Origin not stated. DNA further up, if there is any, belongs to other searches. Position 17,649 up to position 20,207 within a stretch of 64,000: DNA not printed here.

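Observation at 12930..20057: Fom1/Fom2/FomC-like hydroxyethylphosphonate module operonic with a TagF-like transferase: candidate phosphonate teichoic-acid analogue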

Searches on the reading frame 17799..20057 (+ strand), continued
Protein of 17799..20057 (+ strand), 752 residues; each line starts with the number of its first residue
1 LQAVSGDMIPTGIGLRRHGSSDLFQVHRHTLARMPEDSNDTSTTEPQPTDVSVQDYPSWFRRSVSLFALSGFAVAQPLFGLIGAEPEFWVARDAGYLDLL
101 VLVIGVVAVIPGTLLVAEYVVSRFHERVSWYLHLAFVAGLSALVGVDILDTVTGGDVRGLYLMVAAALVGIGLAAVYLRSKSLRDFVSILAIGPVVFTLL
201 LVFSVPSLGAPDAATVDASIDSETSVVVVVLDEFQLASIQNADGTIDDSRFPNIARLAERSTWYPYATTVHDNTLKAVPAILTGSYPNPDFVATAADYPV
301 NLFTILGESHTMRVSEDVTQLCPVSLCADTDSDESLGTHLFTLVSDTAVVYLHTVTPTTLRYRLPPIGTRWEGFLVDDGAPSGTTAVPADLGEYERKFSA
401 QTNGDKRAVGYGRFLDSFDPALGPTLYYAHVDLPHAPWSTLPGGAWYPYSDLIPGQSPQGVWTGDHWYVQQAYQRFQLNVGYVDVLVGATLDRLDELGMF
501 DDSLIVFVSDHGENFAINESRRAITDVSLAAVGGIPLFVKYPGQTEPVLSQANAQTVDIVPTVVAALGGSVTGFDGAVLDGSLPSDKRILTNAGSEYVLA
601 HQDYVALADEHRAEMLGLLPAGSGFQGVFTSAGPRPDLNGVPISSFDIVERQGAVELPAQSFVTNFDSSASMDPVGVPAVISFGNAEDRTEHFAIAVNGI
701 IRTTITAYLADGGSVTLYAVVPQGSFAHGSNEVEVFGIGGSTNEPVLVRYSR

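Call 85: predict_structure(alignment_id=A2)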
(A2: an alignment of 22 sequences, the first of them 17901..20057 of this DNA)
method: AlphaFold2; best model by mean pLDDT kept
length: 718 residues; sequences in the alignment: 22
mean_pLDDT: 87.8   pTM: 0.86
mean pLDDT of the five models: 87.8, 87.4, 87.3, 87.1, 86.8
residues with pLDDT >= 90: 425; 70-90: 224; 50-70: 52; < 50: 17
segments of 3 or more residues with pLDDT < 50: 1-3, 15-18, 345-351
pLDDT, mean of each block of 10 residues (from residue 1): 50 52 90 95 90 84 91 94 96 95 97 91 90 97 94 94 93 74 93 97 94 95 97 95 95 91 93 94 85 64 84 89 84 68 51 70 89 89 95 94 85 70 78 85 93 98 97 97 89 92 98 96 97 93 86 91 95 95 84 84 93 95 74 68 88 89 94 82 84 88 93 91
secondary structure, 60 per line:
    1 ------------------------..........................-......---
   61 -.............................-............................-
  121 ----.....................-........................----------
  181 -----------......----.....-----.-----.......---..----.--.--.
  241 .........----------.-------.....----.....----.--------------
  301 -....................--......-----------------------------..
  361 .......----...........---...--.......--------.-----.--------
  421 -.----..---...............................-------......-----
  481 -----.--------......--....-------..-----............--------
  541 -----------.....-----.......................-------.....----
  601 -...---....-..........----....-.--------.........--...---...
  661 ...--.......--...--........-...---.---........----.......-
elements in order (helices of 4 or more, strands of 3 or more residues): H25-50 H52-57 H62-90 H92-119 H125-145 H147-170 E192-197 H202-205 H218-224 H240-249 H268-272 E277-281 H302-321 H324-329 H359-367 H372-382 E391-397 H432-462 E470-475 H495-499 E503-506 H522-532 E552-556 E562-566 H567-584 H592-596 E613-622 H627-630 E641-649 E658-663 E666-672 E675-677 E680-687 E699-706 E711-717

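Call 87: fold_search(model_id=the predicted structure, library=pdb)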
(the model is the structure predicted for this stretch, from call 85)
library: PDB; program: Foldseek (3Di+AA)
matches with E <= 10: 806; with E <= 0.001: 350
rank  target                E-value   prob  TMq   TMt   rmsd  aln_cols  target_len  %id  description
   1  9gve                  5.7e-12  1.00  0.35  0.48  10.2       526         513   16  Structure of phosphonate monoester hydrolase from Rhizobium leguminosarum with phenyl phosphonate (released 2025-10-08)
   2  2w8s_A                1.2e-11  1.00  0.33  0.44  10.8       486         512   16  CRYSTAL STRUCTURE OF A catalytically promiscuous PHOSPHONATE MONOESTER HYDROLASE FROM Burkholderia caryophylli (released 2010-02-23)
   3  6g5z_A                2.0e-11  1.00  0.31  0.41  13.1       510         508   16  Choline sulfatase from Ensifer (Sinorhizobium) meliloti (released 2019-04-10)
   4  7ptj_C                2.4e-11  1.00  0.31  0.41  12.1       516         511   16  C54S mutant of choline-sulfatase from E. meliloti CECT4857 bound to HEPES (released 2022-08-03)
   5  6g5z_B                3.1e-11  1.00  0.30  0.40  13.0       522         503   15  Choline sulfatase from Ensifer (Sinorhizobium) meliloti (released 2019-04-10)
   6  6pt6_A                3.4e-11  1.00  0.35  0.50   7.7       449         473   14  Crystal structure of PsS1_NC C84S in complex with i-neocarratetraose (released 2019-09-25)
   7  2vqr                  3.6e-11  1.00  0.34  0.46  10.3       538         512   17  Crystal structure of a phosphonate monoester hydrolase from rhizobium leguminosarum: a new member of the alkaline phosph (released 2008-09-30)
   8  8di0_A                3.7e-11  1.00  0.29  0.44   8.9       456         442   17  Bfo2290: Tannerella forsythia chondroitin sulfate A sulfatase (released 2022-08-17)
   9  7pth_B                4.1e-11  1.00  0.30  0.40  14.0       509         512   16  C54S mutant of choline-sulfatase from E. meliloti CECT4857 bound to choline (released 2022-08-03)
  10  2w8s_B                4.3e-11  1.00  0.34  0.46  10.6       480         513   17  CRYSTAL STRUCTURE OF A catalytically promiscuous PHOSPHONATE MONOESTER HYDROLASE FROM Burkholderia caryophylli (released 2010-02-23)
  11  7pth_A                4.6e-11  1.00  0.29  0.39  14.0       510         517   15  C54S mutant of choline-sulfatase from E. meliloti CECT4857 bound to choline (released 2022-08-03)
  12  6g5z_C                5.3e-11  1.00  0.31  0.43   9.8       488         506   16  Choline sulfatase from Ensifer (Sinorhizobium) meliloti (released 2019-04-10)
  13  6j66_A                5.6e-11  1.00  0.33  0.48   9.9       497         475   14  Chondroitin sulfate/dermatan sulfate endolytic 4-O-sulfatase (released 2019-07-10)
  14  9koq_A                5.8e-11  1.00  0.35  0.51   8.9       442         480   16  Crystal structure of an Arylsulfatase from Enterococcus faecium (released 2025-07-30)
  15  6fny_F                5.8e-11  1.00  0.32  0.43   9.5       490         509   15  CRYSTAL STRUCTURE OF A CHOLINE SULFATASE FROM SINORHIZOBIUM MELLILOTI (released 2018-02-28)
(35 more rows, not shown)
